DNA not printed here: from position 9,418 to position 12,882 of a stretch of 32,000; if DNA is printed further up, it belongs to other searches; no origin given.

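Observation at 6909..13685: Candidate non-cellulosomal cohesin-dockerin system: a peptidoglycan hydrolase docked on a membrane-anchored stalk (three-gene operon)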

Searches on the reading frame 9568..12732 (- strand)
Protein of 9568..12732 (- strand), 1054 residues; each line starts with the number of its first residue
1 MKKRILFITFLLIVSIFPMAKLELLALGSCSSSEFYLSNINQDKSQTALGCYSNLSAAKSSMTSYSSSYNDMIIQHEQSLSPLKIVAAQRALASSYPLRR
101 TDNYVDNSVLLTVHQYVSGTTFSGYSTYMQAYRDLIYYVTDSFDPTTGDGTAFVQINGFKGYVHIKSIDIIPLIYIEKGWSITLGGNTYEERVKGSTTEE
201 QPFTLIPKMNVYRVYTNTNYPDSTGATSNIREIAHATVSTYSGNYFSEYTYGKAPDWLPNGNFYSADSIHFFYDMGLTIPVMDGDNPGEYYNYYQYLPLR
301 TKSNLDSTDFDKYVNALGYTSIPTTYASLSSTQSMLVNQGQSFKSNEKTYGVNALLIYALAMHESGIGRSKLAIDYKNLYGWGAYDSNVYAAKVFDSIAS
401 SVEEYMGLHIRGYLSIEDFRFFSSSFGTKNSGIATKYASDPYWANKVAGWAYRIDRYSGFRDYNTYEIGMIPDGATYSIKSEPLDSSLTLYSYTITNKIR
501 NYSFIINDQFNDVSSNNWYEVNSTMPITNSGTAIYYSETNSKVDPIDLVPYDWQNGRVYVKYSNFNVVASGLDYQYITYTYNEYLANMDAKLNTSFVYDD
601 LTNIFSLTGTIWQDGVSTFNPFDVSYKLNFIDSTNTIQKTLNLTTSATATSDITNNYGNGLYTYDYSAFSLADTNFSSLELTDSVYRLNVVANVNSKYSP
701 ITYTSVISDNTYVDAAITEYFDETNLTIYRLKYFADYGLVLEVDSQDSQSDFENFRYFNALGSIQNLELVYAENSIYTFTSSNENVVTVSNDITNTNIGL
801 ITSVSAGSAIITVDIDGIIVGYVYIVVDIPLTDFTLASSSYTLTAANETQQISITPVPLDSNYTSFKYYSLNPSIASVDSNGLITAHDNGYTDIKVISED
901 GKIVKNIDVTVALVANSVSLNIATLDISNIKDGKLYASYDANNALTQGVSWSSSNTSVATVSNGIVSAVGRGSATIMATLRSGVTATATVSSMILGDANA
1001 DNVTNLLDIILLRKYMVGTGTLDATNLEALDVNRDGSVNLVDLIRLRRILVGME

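Call 3: search_protein_families(library=pfam, proteins=[window:9568-12732:-], max_evalue=1)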
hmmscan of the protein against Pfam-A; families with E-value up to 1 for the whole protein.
window:9568-12732:- (1054 aa): 6 families
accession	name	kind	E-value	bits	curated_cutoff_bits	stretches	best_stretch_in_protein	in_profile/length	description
PF02368.24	Big_2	-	8e-19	67.8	22.8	3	846-902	16-72/79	Bacterial Ig-like domain (group 2)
PF01832.25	Glucosaminidase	-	1.1e-13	52.4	30.2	1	341-454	2-121/123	Mannosyl-glycoprotein endo-beta-N-acetylglucosaminidase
PF00404.24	Dockerin_1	-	6.4e-11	42.7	22.9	1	995-1050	1-56/57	Dockerin type I domain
PF21461.3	HL_N-beta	-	5.2e-10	39.4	27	2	866-911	14-57/57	Hyaluronate lyase, N-terminal beta-sheet domain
PF22359.2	Big-like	-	1.3e-05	25.8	27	1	868-911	5-46/48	Bacterial Ig-like domain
PF13406.11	SLT_2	-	0.045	13.4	24.3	1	315-371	49-105/292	Transglycosylase SLT domain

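Call 4: search_protein_families(library=ncbifam, proteins=[window:9568-12732:-], max_evalue=1)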
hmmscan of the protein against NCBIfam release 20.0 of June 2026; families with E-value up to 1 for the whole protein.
window:9568-12732:- (1054 aa): 3 families
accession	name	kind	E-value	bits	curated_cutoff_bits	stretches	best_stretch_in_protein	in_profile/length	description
NF052335.1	PdgHdaseHSB129560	equivalog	4.8e-15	55.7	500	1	333-449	60-175/330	peptidoglycan hydrolase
NF038016.1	sporang_Gsm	equivalog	0.018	14.5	240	1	328-384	160-216/316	sporangiospore maturation cell wall hydrolase GsmA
TIGR02283.1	MltB_2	subfamily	0.086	12.1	248.45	1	319-375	54-110/300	lytic murein transglycosylase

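Call 13: find_homologous_proteins(query=window:9568-12732:-)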
Query window:9568-12732:- (1054 aa): 906 proteins with E <= 0.001 among 8000 candidates; the best 120 are listed.
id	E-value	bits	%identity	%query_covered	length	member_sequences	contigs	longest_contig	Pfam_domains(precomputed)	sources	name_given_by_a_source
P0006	0.0e+0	1143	53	99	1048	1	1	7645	PF00404.25,PF21461.4,PF01832.26,PF22359.3,PF02368.25,PF26918.1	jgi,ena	-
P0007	0.0e+0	1128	53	98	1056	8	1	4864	PF00404.25,PF01832.26,PF02368.25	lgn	-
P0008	0.0e+0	1120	52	100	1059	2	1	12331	PF00404.25,PF21461.4,PF01832.26,PF22359.3,PF02368.25,PF26918.1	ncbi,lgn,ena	-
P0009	2.3e-199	683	39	97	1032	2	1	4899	PF26182.1,PF00404.25,PF21461.4,PF01832.26,PF02368.25,PF26918.1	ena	-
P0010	2.1e-186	640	37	100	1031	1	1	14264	PF26182.1,PF00404.25,PF21461.4,PF01832.26,PF22359.3,PF02368.25,PF26918.1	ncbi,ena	-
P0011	3.9e-158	547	40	67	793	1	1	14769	PF00404.25,PF01832.26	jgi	-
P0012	1.6e-155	538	42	67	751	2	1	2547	PF00404.25,PF01832.26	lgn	-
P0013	1.5e-147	512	39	64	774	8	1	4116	PF00404.25,PF01832.26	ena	-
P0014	5.3e-146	507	38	65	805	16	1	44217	PF00404.25,PF01832.26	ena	-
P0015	1.7e-145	505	39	67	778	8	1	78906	PF00404.25,PF01832.26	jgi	jgi:beta-N-acetylglucosaminidase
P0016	3.6e-145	504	39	65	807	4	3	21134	PF00404.25,PF01832.26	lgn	-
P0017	5.9e-145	503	39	65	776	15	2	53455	PF00404.25,PF01832.26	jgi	jgi:beta-N-acetylglucosaminidase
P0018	3.8e-144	500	38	67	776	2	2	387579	PF00404.25,PF01832.26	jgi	jgi:beta-N-acetylglucosaminidase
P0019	1.2e-143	499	38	64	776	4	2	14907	PF00404.25,PF01832.26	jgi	jgi:beta-N-acetylglucosaminidase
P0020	7.7e-143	496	39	67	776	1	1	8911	PF00404.25,PF01832.26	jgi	jgi:beta-N-acetylglucosaminidase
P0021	1.6e-142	495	38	64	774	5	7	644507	PF00404.25,PF01832.26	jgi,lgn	jgi:beta-N-acetylglucosaminidase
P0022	4.5e-142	494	41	57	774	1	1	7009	PF00404.25,PF01832.26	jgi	jgi:beta-N-acetylglucosaminidase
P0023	6.2e-141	490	41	57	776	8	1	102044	PF00404.25,PF01832.26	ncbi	-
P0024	7.0e-141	490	38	65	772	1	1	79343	PF00404.25,PF01832.26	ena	-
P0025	1.0e-140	489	38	65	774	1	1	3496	PF00404.25,PF01832.26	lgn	-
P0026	3.2e-139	484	37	64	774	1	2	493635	PF00404.25,PF01832.26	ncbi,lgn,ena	-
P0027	1.5e-138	482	41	54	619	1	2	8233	PF00404.25,PF01832.26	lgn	-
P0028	1.6e-138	482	39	63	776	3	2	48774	PF00404.25,PF01832.26,PF13202.13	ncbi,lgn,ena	-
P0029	4.1e-138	481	39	64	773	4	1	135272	PF00404.25,PF01832.26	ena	-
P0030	1.6e-136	475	33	85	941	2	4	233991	PF26182.1,PF00404.25,PF01832.26,PF02368.25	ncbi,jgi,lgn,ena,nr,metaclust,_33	ncbi:MAG: hypothetical protein GX845_05585 [Erysipelothrix sp.]|jgi:beta-N-acetylglucosaminidase|nr:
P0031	5.0e-129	450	33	87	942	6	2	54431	PF00404.25,PF21461.4,PF01832.26,PF02368.25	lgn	-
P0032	6.6e-129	450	37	63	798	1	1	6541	PF00404.25,PF01832.26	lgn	-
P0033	8.4e-126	440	33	86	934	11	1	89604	PF00404.25,PF01832.26,PF02368.25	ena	-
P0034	1.0e-112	396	40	51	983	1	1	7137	PF00404.25,PF01832.26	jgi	-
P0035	1.3e-112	396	36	53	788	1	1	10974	PF00404.25,PF01832.26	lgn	-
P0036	3.0e-112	395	30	100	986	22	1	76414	PF00404.25,PF18998.7,PF01832.26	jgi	-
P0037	8.5e-110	387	38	54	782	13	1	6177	PF00404.25,PF01832.26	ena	-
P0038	2.0e-107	379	39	54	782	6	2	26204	PF00404.25,PF01832.26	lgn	-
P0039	3.1e-107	378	35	58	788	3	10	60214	PF00404.25,PF01832.26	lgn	-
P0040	3.2e-107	378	38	54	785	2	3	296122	PF00404.25,PF01832.26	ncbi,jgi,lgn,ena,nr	ncbi:MAG: glucosaminidase domain-containing protein [Erysipelothrix sp.]|jgi:beta-N-acetylglucosamin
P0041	2.4e-103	365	38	6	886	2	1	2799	PF00404.25,PF01832.26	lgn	-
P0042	2.3e-99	352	34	54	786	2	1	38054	PF00404.25,PF01832.26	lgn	-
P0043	3.6e-98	348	33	64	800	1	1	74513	PF01832.26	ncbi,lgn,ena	-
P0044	3.0e-92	329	37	48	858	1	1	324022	PF00404.25,PF01832.26,PF13202.13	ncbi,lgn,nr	ncbi:MAG: glucosaminidase domain-containing protein [Erysipelotrichaceae bacterium]|nr:glucosaminida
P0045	9.0e-92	327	38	47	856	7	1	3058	PF00404.25,PF01832.26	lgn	-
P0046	1.4e-86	310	37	51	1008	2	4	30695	PF01832.26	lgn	-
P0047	3.1e-83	299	43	38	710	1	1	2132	PF01832.26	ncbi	ncbi:MAG: hypothetical protein E4G74_04140, partial [Erysipelotrichales bacterium]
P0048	1.9e-82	296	36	52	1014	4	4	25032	PF01832.26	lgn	-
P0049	3.5e-82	295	36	48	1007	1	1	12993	PF01832.26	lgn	-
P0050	2.2e-79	286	34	53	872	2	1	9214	PF01832.26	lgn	-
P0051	3.4e-76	276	36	48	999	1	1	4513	PF01832.26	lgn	-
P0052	6.1e-76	275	32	54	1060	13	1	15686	PF01832.26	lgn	-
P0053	1.4e-75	273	35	53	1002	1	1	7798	PF18962.8,PF01832.26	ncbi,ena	-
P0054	4.2e-74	269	33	60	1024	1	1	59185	PF01832.26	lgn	-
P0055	8.8e-71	258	29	93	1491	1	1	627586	PF26182.1,PF01832.26,PF22359.3,PF02368.25,PF26918.1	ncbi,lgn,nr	ncbi:MAG: Ig-like domain-containing protein [Erysipelotrichaceae bacterium]|nr:Ig-like domain-contai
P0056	6.4e-70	255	34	54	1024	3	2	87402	PF01832.26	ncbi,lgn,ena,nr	ncbi:MAG: glucosaminidase domain-containing protein [Erysipelotrichaceae bacterium]|nr:glucosaminida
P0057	3.2e-69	252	31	67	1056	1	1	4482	PF01832.26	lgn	-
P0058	1.1e-68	251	35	51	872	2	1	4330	PF01832.26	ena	-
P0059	2.3e-68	250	32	70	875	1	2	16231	PF01832.26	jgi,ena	-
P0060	2.8e-67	246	34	54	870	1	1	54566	PF01832.26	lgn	-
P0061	3.8e-67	246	31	62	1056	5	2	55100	PF01832.26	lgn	-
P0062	7.5e-67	245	32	63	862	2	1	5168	PF01832.26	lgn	-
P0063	2.3e-66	243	32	56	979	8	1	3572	PF01832.26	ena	-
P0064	9.0e-66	241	32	70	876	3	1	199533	PF01832.26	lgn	-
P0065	1.2e-65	241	31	70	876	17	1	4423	PF01832.26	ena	-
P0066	5.6e-65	238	35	47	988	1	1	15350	PF01832.26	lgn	-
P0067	3.6e-64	236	34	54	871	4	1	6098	PF01832.26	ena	-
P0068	4.6e-64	235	37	42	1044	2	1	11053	PF01832.26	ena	-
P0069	4.8e-64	235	32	60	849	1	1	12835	PF01832.26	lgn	-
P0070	8.4e-64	235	35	44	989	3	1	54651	PF01832.26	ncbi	-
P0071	8.9e-64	234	36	47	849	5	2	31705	PF01832.26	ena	-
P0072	1.0e-63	234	33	53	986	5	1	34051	PF01832.26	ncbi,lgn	-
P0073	1.3e-63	234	32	60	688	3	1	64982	PF01832.26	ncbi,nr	ncbi:MAG: glucosaminidase domain-containing protein, partial [Erysipelotrichaceae bacterium]|nr:gluc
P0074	1.6e-63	234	31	65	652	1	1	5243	PF01832.26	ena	-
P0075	1.9e-63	233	34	54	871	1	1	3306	PF01832.26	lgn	-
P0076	5.5e-63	232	34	54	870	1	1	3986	PF01832.26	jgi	-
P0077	6.4e-63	232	28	87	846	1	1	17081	PF01832.26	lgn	-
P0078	9.3e-63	231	31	72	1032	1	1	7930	PF01832.26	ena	-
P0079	1.3e-62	231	32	60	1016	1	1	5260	PF01832.26,PF16967.12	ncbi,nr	ncbi:MAG: glucosaminidase domain-containing protein [Erysipelotrichaceae bacterium]|nr:glucosaminida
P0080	1.6e-62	230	33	53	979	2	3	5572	PF01832.26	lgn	-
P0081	1.6e-62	230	34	54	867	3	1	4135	PF01832.26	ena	-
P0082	2.6e-62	230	32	54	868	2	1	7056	PF01832.26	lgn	-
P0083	6.2e-62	228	34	50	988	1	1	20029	PF01832.26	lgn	-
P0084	1.4e-61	227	31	52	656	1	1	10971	PF01832.26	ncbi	-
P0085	4.8e-61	225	32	54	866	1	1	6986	PF01832.26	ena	-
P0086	5.0e-61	225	35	46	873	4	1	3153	PF01832.26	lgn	-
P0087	5.2e-61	225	33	45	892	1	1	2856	PF00404.25,PF01832.26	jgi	-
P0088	5.4e-61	225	35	50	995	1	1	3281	PF01832.26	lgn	-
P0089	6.7e-61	225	31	51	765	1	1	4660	PF00404.25,PF01832.26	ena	-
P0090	1.3e-60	224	28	89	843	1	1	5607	PF01832.26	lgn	-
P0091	1.9e-60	223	31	70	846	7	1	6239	PF01832.26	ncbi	-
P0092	2.1e-60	223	30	53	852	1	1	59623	PF01832.26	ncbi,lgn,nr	ncbi:MAG: glucosaminidase domain-containing protein [Erysipelotrichaceae bacterium]|nr:glucosaminida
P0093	2.1e-60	223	30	53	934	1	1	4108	PF01832.26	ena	-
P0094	2.6e-60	223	33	53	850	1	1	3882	PF01832.26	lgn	-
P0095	2.6e-60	223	28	89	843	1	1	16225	PF01832.26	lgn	-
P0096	3.6e-60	223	28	89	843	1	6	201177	PF01832.26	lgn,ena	-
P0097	3.7e-60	222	27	89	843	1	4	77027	PF01832.26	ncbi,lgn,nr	ncbi:MAG: glucosaminidase domain-containing protein [Erysipelotrichaceae bacterium]|nr:glucosaminida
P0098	4.5e-60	222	27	89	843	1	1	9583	PF01832.26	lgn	-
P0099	4.7e-60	222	30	62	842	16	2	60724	PF01832.26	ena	-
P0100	6.2e-60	222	27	89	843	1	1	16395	PF01832.26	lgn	-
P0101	6.2e-60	222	28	89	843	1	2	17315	PF01832.26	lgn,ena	-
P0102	7.2e-60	222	30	71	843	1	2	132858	PF01832.26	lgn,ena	-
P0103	7.3e-60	222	28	89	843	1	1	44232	PF01832.26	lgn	-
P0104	7.6e-60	221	27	89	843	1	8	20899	PF01832.26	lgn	-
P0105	9.0e-60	221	34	45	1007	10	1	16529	PF01832.26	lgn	-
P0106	1.0e-59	221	28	89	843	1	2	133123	PF01832.26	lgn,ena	-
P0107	1.0e-59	221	28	89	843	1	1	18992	PF01832.26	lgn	-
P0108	1.0e-59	221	27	89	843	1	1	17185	PF01832.26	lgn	-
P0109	1.1e-59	221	34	47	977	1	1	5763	PF01832.26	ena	-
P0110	1.1e-59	221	28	89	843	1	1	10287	PF01832.26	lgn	-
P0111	1.1e-59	221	27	89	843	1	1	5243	PF01832.26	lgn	-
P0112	1.2e-59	221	28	89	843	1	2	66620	PF01832.26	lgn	-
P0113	1.2e-59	221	30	71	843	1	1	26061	PF01832.26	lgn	-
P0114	1.2e-59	221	28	89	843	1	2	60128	PF01832.26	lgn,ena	-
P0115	1.2e-59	221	29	71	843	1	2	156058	PF01832.26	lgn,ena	-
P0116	1.3e-59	221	28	89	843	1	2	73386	PF01832.26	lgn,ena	-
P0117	1.3e-59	221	27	89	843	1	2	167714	PF01832.26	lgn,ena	-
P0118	1.4e-59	221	30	71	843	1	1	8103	PF01832.26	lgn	-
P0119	1.5e-59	220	30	71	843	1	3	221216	PF01832.26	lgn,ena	-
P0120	1.5e-59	220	28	89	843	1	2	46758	PF01832.26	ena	-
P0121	1.8e-59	220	34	48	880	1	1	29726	PF01832.26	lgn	-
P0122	1.8e-59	220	33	61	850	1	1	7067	PF01832.26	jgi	-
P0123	1.9e-59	220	30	71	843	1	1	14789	PF01832.26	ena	-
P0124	1.9e-59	220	28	89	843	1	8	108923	PF01832.26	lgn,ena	-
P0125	2.0e-59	220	29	71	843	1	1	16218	PF01832.26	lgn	-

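Call 15: find_encoding_contigs(protein=P0021, flank=8000, max_places=2)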
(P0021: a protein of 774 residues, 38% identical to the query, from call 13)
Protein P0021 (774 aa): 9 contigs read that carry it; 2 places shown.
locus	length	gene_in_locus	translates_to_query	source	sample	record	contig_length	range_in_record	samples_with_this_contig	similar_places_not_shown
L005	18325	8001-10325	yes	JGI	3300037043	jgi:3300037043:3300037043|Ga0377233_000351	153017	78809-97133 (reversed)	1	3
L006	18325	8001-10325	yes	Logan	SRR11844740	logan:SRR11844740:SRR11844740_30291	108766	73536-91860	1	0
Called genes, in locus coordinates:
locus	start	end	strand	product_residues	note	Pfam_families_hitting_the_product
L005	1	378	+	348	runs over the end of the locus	PF02163:Peptidase_M50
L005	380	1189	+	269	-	PF04018:VCA0040-like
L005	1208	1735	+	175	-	PF08002:DUF1697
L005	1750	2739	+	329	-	PF01073:3Beta_HSD, PF01370:Epimerase, PF02254:TrkA_N (weak), PF02719:Polysacc_synt_2, PF04321:RmlD_sub_bind, PF13460:NAD_binding_10 (weak), PF16363:GDP_Man_Dehyd, PF07993:NAD_binding_4 (weak)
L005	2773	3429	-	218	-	PF03006:HlyIII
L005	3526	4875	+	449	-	PF01554:MatE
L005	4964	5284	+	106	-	PF03551:PadR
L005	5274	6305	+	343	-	PF22564:HAAS, PF13349:DUF4097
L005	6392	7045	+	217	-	-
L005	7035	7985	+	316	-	-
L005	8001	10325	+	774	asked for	PF01832:Glucosaminidase, PF00404:Dockerin_1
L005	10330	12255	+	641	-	PF12733:Cadherin-like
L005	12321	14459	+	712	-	PF09371:Tex_N, PF22706:Tex_central_region, PF16921:Tex_YqgF, PF14635:HHH_7, PF12836:HHH_3, PF17674:HHH_9, PF00575:S1, PF23459:S1_RRP5 (weak), +1 more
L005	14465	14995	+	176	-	PF00583:Acetyltransf_1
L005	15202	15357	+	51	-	-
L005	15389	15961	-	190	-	PF02586:SRAP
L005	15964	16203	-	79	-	-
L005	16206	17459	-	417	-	PF00817:IMS, PF11799:IMS_C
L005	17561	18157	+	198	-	PF01381:HTH_3, PF12844:HTH_19 (weak), PF13560:HTH_31, PF00717:Peptidase_S24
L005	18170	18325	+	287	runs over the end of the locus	PF00924:MS_channel_2nd, PF21082:MS_channel_3rd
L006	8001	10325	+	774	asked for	PF01832:Glucosaminidase, PF00404:Dockerin_1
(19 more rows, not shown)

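Call 16: find_encoding_contigs(protein=P0030, flank=8000, max_places=2)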
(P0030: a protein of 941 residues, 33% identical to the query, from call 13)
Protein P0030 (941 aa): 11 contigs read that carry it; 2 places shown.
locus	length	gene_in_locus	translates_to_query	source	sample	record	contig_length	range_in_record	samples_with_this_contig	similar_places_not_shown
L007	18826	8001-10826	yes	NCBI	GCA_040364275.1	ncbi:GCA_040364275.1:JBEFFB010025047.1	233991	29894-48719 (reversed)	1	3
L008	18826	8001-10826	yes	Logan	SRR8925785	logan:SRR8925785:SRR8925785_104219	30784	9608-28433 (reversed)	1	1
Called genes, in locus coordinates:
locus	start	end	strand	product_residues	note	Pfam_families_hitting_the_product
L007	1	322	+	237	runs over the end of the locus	PF00696:AA_kinase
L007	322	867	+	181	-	PF01765:RRF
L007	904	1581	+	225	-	PF01255:Prenyltransf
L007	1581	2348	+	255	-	PF01148:CTP_transf_1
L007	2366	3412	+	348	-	PF02163:Peptidase_M50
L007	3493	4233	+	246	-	PF04018:VCA0040-like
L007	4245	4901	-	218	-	PF03006:HlyIII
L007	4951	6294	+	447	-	PF01554:MatE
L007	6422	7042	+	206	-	-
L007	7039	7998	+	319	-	-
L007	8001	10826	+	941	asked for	PF01832:Glucosaminidase, PF02368:Big_2 (faint), PF26182:Ig_NUP210_5th (faint), PF00404:Dockerin_1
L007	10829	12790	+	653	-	PF12733:Cadherin-like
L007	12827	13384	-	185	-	PF02586:SRAP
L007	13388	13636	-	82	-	-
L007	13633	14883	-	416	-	PF00817:IMS, PF21999:IMS_HHH_1 (faint), PF11799:IMS_C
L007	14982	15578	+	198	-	PF01381:HTH_3, PF13560:HTH_31, PF00717:Peptidase_S24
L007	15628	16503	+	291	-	PF00924:MS_channel_2nd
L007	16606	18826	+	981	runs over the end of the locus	PF02463:SMC_N, PF13175:AAA_15 (weak), PF13476:AAA_23, PF02463:SMC_N, PF06470:SMC_hinge, PF13304:AAA_21 (weak)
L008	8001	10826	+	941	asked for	PF01832:Glucosaminidase, PF02368:Big_2 (faint), PF26182:Ig_NUP210_5th (faint), PF00404:Dockerin_1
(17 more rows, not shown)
